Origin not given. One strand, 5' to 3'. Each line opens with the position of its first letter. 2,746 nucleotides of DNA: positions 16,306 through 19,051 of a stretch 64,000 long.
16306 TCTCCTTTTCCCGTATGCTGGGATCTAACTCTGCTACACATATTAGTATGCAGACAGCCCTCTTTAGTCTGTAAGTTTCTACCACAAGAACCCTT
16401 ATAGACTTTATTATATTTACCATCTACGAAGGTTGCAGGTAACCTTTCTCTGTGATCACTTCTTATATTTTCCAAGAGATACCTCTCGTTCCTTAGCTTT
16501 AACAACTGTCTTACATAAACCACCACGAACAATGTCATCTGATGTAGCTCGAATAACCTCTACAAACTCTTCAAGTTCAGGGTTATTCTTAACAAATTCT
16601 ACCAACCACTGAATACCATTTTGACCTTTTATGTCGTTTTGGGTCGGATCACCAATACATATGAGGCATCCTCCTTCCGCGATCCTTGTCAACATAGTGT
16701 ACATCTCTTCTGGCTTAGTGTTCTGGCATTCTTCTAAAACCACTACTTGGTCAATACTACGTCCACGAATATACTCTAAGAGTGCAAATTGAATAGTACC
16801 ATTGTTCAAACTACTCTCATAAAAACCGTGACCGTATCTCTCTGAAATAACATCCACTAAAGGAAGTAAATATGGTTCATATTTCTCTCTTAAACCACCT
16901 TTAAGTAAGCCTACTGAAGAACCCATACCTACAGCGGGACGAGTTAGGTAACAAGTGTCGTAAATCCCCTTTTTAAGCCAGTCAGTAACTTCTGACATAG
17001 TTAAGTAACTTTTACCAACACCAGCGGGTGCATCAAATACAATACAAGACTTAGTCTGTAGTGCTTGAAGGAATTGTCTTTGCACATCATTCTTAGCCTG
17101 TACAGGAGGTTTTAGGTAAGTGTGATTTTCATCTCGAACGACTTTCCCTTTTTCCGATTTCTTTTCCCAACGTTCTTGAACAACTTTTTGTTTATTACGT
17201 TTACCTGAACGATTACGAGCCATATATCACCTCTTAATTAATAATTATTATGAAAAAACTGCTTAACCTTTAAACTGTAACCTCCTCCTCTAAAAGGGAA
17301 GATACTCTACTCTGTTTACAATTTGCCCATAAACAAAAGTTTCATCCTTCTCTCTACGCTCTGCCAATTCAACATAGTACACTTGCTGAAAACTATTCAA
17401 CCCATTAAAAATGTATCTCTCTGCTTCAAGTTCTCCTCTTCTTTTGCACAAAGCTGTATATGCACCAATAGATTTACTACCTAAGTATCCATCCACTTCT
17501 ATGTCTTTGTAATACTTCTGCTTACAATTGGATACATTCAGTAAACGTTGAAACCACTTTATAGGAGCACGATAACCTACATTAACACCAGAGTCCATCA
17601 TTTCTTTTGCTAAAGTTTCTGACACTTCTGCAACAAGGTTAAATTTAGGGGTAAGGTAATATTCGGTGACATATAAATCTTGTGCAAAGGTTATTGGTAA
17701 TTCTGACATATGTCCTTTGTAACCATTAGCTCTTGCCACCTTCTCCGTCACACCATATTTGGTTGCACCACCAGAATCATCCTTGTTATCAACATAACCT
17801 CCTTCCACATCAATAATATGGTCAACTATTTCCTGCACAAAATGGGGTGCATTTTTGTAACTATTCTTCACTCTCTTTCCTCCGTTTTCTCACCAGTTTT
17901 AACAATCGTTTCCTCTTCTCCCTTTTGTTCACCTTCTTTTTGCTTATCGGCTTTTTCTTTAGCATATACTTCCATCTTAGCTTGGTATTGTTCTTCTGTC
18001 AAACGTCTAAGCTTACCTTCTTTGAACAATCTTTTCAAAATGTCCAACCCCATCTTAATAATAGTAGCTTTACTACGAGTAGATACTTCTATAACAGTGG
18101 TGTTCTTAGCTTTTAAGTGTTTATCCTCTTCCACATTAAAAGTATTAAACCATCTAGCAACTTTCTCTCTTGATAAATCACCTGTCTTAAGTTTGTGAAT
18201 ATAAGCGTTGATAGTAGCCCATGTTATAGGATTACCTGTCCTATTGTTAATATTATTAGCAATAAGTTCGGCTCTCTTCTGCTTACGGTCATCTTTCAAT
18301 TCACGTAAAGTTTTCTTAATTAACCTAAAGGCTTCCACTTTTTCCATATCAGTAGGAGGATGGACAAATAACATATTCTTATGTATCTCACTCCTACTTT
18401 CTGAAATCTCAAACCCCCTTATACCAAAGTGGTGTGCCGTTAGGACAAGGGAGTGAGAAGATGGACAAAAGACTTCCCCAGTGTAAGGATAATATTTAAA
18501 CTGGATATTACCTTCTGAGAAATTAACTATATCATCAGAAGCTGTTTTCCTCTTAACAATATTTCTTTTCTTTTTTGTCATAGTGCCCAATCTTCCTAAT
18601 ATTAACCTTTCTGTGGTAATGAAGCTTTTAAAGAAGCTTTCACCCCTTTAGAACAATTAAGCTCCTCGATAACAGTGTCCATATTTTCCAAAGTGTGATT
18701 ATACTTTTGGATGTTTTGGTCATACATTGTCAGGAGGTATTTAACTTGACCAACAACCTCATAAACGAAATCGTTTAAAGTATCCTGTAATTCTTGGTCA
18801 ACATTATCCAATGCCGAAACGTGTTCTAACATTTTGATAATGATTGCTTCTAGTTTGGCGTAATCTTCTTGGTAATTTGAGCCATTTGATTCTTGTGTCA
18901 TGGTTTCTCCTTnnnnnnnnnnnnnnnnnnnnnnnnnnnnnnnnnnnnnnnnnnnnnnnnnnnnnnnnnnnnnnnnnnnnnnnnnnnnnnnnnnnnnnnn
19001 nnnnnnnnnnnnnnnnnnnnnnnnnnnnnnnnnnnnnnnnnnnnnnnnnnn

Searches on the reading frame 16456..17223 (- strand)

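Call 65: search_protein_families(library=pfam, proteins=[window:16456-17223:-], max_evalue=0.001)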
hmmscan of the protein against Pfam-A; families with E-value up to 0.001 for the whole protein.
window:16456-17223:- (255 aa): 3 families
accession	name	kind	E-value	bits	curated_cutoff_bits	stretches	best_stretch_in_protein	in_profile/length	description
PF02562.22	PhoH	-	1.8e-44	152.2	27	1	41-243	2-203/205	PhoH-like protein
PF13245.12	AAA_19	-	4.3e-05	24.1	25.1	0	159-196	92-129/134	AAA domain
PF13604.12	AAA_30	-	4.5e-05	23.7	27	0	158-202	89-134/191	AAA domain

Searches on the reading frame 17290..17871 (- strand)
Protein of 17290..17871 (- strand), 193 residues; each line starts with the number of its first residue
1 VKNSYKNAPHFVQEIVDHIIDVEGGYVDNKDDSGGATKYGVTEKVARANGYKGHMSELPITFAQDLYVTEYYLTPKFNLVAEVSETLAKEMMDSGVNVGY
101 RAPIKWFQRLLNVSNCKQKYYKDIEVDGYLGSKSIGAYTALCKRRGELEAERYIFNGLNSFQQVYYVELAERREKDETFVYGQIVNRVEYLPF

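Call 65: search_protein_families(library=pfam, proteins=[window:17290-17871:-], max_evalue=0.001)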
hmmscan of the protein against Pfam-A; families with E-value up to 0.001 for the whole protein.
window:17290-17871:- (193 aa): 2 families
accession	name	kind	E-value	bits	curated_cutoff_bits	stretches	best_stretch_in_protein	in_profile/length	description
PF05838.17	Glyco_hydro_108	-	9.8e-18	64.9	21.2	1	17-99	2-85/85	Glycosyl hydrolase 108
PF09374.15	PG_binding_3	-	1.1e-11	45.1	24.6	1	103-187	2-75/76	Predicted Peptidoglycan domain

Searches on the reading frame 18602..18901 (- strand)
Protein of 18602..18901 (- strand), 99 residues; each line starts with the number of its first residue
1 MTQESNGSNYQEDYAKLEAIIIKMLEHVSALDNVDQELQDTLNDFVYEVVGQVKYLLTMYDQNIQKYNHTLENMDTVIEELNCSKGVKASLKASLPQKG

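Call 38: search_protein_families(library=pfam, proteins=[window:18602-18901:-], max_evalue=0.01)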
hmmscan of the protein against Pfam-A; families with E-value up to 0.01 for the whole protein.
window:18602-18901:- (99 aa): 3 families
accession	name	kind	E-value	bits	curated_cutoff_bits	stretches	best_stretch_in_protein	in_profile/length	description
PF20982.2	CSS_CxxC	-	0.004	17.7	27.3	1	53-92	2-40/132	CSS_CxxC domain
PF04108.17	ATG17_like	-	0.0075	16.2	43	1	9-82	78-143/355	Autophagy protein ATG17-like domain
PF05147.19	LANC_like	-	0.0078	15.3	23.2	1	8-82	70-138/350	Lanthionine synthetase C-like protein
